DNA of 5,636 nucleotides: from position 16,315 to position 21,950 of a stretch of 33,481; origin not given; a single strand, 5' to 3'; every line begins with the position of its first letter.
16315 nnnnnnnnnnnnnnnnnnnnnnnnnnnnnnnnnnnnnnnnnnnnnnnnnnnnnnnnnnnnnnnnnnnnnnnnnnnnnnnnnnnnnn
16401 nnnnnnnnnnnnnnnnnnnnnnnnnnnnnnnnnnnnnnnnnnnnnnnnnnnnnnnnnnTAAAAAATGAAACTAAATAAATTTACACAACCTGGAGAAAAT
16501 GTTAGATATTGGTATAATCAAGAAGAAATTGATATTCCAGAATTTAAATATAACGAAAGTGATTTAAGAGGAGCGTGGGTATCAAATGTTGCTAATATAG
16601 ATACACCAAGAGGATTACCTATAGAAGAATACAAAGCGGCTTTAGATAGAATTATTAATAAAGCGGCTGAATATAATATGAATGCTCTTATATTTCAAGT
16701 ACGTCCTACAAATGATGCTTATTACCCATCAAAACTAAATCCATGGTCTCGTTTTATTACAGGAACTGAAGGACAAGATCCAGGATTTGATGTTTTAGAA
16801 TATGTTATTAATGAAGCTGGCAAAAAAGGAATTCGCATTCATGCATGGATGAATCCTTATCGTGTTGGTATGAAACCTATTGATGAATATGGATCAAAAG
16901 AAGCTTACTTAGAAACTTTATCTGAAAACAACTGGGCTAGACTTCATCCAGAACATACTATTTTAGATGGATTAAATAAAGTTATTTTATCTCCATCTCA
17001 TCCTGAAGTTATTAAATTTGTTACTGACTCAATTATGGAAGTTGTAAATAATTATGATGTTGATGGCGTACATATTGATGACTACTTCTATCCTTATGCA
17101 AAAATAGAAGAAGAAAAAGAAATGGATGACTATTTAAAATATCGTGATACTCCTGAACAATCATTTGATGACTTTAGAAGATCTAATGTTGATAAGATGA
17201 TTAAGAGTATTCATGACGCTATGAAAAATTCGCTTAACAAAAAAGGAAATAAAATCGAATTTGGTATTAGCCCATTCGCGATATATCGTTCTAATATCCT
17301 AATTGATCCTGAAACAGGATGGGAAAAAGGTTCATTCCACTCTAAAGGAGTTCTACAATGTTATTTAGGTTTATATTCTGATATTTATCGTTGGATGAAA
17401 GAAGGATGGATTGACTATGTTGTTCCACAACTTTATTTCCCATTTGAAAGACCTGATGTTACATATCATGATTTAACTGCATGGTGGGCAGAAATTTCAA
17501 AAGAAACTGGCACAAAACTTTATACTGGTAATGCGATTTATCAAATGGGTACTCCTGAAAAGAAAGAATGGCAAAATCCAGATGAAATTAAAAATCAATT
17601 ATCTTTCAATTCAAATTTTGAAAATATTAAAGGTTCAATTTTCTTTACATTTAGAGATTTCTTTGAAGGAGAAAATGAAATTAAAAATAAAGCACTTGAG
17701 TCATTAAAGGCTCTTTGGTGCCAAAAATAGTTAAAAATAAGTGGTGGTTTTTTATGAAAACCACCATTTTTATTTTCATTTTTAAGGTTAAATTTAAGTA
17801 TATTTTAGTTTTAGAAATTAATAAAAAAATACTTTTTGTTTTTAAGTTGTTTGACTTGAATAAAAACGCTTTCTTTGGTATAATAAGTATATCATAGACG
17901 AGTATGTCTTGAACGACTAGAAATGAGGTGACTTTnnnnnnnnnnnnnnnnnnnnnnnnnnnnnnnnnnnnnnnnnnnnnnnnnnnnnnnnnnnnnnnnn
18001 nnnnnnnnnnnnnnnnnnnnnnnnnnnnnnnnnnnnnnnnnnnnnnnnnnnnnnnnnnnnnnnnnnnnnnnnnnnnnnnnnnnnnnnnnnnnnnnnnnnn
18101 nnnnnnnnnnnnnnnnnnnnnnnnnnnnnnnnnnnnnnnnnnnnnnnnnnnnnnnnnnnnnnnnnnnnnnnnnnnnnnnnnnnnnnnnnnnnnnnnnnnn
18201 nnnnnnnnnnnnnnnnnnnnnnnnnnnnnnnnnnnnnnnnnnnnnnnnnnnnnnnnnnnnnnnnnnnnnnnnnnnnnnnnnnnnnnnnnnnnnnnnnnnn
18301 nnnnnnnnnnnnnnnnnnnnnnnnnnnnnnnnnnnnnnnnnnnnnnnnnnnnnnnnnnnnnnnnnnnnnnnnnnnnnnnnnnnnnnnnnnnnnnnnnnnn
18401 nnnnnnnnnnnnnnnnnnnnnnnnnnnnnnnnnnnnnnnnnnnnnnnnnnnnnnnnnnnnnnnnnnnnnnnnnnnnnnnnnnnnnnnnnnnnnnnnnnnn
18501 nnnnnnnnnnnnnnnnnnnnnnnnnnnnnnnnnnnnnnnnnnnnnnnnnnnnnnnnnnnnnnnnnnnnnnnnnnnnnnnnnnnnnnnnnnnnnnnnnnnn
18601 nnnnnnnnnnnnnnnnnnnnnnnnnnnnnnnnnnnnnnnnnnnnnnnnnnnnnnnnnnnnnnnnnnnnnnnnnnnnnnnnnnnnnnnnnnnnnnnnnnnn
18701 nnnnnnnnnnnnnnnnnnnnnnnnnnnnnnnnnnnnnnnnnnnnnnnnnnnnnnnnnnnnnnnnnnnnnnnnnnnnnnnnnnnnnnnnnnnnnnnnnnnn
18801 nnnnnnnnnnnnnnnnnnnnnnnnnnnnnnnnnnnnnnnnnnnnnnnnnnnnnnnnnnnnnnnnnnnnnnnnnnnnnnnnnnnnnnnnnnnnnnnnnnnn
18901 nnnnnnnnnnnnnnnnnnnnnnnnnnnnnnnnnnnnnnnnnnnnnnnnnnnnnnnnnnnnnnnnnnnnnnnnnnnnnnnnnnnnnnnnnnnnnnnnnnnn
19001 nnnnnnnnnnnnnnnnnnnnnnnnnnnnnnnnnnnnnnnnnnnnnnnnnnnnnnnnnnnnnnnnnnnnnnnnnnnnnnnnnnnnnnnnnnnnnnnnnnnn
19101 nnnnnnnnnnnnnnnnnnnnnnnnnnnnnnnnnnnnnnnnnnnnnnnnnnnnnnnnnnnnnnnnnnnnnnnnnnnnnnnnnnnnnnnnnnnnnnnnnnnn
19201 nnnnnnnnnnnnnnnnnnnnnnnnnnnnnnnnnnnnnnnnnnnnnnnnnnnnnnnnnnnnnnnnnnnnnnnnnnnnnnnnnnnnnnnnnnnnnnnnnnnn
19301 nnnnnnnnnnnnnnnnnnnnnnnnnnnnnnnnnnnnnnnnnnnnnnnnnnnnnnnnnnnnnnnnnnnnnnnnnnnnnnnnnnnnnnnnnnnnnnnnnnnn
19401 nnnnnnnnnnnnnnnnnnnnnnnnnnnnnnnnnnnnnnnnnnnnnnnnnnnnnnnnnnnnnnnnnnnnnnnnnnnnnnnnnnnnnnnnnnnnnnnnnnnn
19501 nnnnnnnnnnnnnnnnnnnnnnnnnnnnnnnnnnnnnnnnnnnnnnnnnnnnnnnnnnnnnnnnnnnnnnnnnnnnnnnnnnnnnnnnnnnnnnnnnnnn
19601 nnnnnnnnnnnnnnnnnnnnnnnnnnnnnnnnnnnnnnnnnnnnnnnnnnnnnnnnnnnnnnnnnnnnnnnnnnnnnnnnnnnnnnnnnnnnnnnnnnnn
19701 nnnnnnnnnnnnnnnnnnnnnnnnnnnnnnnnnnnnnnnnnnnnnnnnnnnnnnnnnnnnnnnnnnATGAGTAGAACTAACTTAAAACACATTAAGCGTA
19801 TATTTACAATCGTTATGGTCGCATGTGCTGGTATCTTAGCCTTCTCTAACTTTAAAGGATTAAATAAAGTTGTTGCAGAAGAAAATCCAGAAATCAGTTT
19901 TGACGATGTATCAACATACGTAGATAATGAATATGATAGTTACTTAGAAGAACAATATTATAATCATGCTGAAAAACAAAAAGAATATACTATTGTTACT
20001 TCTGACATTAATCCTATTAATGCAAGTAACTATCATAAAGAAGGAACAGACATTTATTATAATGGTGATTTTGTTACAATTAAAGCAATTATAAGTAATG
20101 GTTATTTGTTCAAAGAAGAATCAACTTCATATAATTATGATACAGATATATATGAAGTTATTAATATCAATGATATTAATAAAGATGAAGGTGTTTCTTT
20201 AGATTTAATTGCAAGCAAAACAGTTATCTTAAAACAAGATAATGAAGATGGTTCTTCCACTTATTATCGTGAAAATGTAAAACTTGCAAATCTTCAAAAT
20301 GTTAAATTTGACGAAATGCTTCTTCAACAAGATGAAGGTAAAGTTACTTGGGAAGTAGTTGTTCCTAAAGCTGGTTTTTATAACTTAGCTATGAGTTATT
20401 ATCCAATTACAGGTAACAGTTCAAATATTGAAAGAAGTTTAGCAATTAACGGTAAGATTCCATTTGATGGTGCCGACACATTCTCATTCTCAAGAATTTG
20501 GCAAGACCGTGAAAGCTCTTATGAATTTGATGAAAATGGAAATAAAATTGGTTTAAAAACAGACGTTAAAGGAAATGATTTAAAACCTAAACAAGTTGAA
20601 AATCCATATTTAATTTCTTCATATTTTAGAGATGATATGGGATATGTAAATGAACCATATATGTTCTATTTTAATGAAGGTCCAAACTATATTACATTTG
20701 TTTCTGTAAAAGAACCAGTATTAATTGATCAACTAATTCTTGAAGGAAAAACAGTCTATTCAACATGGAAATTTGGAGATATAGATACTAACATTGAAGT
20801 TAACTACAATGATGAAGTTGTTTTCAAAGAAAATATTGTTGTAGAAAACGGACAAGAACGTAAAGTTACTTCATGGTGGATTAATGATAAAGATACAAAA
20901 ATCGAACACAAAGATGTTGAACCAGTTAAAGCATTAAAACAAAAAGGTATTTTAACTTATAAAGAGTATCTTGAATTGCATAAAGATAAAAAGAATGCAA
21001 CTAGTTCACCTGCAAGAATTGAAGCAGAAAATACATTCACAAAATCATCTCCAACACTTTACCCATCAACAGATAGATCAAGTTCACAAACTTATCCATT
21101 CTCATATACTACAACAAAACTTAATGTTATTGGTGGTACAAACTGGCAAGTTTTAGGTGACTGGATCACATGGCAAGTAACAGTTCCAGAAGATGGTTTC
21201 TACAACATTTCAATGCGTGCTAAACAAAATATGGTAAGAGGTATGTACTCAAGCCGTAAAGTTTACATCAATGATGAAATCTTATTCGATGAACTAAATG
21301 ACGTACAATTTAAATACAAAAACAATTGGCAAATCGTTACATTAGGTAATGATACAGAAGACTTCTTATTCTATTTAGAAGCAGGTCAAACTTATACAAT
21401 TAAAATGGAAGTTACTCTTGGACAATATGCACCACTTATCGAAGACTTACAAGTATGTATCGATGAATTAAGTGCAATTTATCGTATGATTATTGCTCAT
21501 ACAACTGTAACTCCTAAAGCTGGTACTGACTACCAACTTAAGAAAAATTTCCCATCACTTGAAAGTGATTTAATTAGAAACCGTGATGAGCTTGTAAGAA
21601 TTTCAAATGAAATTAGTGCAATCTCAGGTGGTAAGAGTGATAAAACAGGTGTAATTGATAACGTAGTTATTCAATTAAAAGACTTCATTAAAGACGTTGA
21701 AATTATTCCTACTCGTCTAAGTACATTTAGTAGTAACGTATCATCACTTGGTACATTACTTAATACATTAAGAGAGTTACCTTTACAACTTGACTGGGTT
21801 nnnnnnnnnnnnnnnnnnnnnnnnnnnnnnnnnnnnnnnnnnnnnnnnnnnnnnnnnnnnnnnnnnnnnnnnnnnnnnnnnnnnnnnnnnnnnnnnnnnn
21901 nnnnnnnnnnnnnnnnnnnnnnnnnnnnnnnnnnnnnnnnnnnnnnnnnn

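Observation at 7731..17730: Three paralogous GHL10 (ex-DUF187) proteins embedded with amino-sugar and D-amino-acid-peptide processing enzymes: a candidate muropeptide or glycopeptide salvage pathway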

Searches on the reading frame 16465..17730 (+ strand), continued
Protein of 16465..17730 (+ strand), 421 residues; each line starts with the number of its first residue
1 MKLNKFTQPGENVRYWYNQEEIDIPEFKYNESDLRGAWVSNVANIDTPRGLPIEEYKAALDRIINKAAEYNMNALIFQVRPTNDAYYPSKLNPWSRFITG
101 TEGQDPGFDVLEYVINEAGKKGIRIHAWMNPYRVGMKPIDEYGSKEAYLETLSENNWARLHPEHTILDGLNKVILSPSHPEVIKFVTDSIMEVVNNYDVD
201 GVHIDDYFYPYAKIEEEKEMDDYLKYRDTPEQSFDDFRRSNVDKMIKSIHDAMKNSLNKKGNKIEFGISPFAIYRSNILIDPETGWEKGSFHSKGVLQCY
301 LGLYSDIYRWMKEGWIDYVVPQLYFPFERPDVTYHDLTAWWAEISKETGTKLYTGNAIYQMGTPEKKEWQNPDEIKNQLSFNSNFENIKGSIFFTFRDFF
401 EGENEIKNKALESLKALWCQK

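Call 81: search_protein_families(library=pfam, proteins=[L006:3-1826:+, L006:1833-2168:+, L006:2193-3989:+, L006:4276-5142:+, L006:5159-6544:+, L010:831-3257:+, L013:2-1480:+, L019:813-1520:+], max_evalue=0.001)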
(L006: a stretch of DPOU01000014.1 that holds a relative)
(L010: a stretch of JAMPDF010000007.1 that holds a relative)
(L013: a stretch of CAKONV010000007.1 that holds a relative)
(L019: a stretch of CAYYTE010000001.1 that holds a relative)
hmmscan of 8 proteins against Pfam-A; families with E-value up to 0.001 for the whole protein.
L006:3-1826:+ (608 aa): 10 families
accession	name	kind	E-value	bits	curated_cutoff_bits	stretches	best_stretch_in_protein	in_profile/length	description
PF00009.33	GTP_EFTU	-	1.9e-40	138.9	26.5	1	115-272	5-184/188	Elongation factor Tu GTP binding domain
PF11987.13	IF-2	-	1.7e-36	125.1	27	1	391-499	7-117/117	Translation-initiation factor 2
PF22042.2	EF-G_D2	-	4.3e-26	91.3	27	1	288-365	3-83/84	Elongation factor G domain 2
PF04760.21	IF2_N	-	8.9e-13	48.2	25.3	1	34-85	2-53/53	Translation initiation factor IF-2, N-terminal region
PF01926.29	MMR_HSR1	-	4.8e-12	46.4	21.9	1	116-221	2-113/113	50S ribosome-binding GTPase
PF03144.31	GTP_EFTU_D2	-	5.6e-10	40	30.3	1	530-597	1-72/73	Elongation factor Tu domain 2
PF00025.27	Arf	-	1.1e-06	28.7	22.3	1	116-270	17-170/174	ADP-ribosylation factor family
PF02421.24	FeoB_N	-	1.9e-06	27.9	27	1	116-269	3-155/156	Ferrous iron transport protein B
PF09439.16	SRPRB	-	0.00052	19.9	25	0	114-234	4-132/178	Signal recognition particle receptor beta subunit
PF03193.22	RsgA_GTPase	-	0.00088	19.6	30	0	181-268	21-102/174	RsgA GTPase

L006:1833-2168:+ (112 aa): 1 family
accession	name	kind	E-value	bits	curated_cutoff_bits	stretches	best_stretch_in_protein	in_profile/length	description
PF02033.23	RBFA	-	1.3e-31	109.5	34.7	1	4-107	1-105/105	Ribosome-binding factor A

L006:2193-3989:+ (599 aa): 5 families
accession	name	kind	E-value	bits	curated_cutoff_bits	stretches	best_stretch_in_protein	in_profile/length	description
PF08459.17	UvrC_RNaseH_dom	-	4.1e-50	170.2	22.3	1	380-532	2-159/159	UvrC RNAse H endonuclease domain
PF22920.2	UvrC_RNaseH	-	3.1e-20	72.7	24.3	1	254-358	2-114/116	UvrC Ribonuclease H-like domain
PF01541.30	GIY-YIG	-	2e-10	41.2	22.6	1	21-95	2-78/78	GIY-YIG catalytic domain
PF02151.25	UVR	-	5.3e-09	36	21.5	1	211-239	7-35/36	UvrB/uvrC motif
PF14520.12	HHH_5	-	1.6e-07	32.1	27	1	547-599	3-57/57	Helix-hairpin-helix domain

L006:4276-5142:+ (289 aa): 1 family
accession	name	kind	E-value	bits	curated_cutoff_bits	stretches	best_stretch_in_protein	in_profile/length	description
PF00929.31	RNase_T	-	6.7e-07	30.4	24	1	129-276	18-164/164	Exonuclease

L006:5159-6544:+ (462 aa): 1 family
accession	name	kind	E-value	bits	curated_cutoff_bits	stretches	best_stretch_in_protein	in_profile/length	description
PF04932.20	Wzy_C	-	4.3e-16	59.5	31.7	1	252-392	2-149/149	O-Antigen ligase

L010:831-3257:+ (809 aa): 9 families
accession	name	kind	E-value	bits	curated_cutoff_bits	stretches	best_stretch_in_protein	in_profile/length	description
PF00009.33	GTP_EFTU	-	3.8e-41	141.2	26.5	1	316-472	5-183/188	Elongation factor Tu GTP binding domain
PF11987.13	IF-2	-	6.7e-36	123.2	27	1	593-700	8-117/117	Translation-initiation factor 2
PF22042.2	EF-G_D2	-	1.9e-24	86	27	1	490-566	4-83/84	Elongation factor G domain 2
PF04760.21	IF2_N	-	9.1e-17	61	25.3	1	235-286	2-53/53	Translation initiation factor IF-2, N-terminal region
PF01926.29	MMR_HSR1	-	9.4e-12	45.5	21.9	1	317-422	2-113/113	50S ribosome-binding GTPase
PF03144.31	GTP_EFTU_D2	-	2.2e-11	44.5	30.3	1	731-798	1-72/73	Elongation factor Tu domain 2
PF02421.24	FeoB_N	-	3e-06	27.3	27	1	317-470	3-155/156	Ferrous iron transport protein B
PF00025.27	Arf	-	3.6e-06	27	22.3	1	319-471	19-170/174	ADP-ribosylation factor family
PF03193.22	RsgA_GTPase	-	0.00096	19.5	30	0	382-470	21-103/174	RsgA GTPase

L013:2-1480:+ (493 aa): 3 families
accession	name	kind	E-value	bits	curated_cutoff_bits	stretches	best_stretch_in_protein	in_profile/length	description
PF06418.20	CTP_synth_N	-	3.3e-103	345.1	26.1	1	1-223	43-265/265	CTP synthase N-terminus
PF00117.34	GATase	-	2.4e-41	142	22.8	1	258-482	2-189/190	Glutamine amidotransferase class-I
PF07722.19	Peptidase_C26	-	2.9e-07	30.9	20.5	1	321-465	96-219/219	Peptidase C26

L019:813-1520:+ (236 aa): 1 family
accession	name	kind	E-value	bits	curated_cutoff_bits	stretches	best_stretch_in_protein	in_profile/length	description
PF04973.17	NMN_transporter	-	3.5e-28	99.2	27.3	1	35-220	2-175/175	Nicotinamide mononucleotide transporter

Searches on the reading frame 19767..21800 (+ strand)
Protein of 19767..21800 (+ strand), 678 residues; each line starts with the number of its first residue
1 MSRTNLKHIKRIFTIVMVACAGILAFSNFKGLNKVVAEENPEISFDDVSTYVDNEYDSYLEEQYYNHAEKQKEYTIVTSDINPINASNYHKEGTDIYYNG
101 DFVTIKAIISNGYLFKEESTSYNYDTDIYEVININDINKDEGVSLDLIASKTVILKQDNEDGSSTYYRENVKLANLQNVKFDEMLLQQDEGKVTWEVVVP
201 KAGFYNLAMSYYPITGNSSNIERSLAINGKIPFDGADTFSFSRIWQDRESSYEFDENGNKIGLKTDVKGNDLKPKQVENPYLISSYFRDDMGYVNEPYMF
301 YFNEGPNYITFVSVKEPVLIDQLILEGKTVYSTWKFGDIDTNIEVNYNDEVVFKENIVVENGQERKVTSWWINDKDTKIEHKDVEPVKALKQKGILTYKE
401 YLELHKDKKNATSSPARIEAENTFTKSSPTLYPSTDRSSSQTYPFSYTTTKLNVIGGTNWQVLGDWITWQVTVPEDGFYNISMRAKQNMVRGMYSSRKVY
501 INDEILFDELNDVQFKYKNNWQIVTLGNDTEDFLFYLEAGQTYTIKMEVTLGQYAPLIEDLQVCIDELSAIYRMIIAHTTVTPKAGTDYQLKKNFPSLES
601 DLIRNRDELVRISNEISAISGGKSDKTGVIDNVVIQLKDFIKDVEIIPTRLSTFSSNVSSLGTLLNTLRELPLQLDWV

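Call 28: search_protein_families(library=pfam, proteins=[window:19767-21800:+], max_evalue=0.1)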
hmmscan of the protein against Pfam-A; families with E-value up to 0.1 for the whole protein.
window:19767-21800:+ (678 aa): 2 families
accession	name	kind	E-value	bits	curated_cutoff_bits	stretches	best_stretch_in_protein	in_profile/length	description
PF16990.11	CBM_35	-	0.00039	21.1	28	0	186-212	31-57/121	Carbohydrate binding module (family 35)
PF25275.1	Golvesin_C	-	0.00081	19.9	31.6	0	465-546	41-112/132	Golvesin C-terminal domain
